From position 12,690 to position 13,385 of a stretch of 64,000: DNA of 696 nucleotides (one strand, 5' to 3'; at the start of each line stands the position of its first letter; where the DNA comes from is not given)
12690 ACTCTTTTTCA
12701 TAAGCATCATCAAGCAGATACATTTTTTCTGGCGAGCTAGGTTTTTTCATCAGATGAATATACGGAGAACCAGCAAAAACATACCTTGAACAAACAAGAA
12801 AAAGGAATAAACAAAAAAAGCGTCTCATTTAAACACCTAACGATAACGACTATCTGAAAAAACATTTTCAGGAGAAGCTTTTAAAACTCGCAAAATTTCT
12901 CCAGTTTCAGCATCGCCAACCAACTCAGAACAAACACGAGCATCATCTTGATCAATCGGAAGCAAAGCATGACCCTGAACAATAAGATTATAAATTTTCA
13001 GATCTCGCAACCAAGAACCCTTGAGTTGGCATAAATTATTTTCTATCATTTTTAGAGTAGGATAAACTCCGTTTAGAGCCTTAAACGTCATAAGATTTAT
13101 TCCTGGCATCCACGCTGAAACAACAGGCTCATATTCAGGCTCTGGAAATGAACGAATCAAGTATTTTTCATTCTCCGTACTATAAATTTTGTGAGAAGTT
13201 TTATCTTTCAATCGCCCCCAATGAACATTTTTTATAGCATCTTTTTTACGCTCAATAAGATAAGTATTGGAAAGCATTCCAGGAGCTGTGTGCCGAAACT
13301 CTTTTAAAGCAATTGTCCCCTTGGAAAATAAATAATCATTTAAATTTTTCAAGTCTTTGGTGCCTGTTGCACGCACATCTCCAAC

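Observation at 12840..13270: C-terminal domain of the TPR-methyltransferase family carries a protein-kinase-like catalytic-loop motif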

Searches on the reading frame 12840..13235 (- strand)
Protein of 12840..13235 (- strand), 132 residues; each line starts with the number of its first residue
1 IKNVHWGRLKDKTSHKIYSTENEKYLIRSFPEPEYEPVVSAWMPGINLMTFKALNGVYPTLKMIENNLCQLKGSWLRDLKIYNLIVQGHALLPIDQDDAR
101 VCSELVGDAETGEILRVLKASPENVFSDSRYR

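Call 6: search_protein_families(library=pfam, proteins=[window:12840-13235:-], max_evalue=10)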
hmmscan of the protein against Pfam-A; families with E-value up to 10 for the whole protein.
seq(132 aa): 0 families
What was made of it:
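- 12840..13241 (-): Mini-kinase domain of paralog 2 (about residues 429-562). No Pfam hit (call 6).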
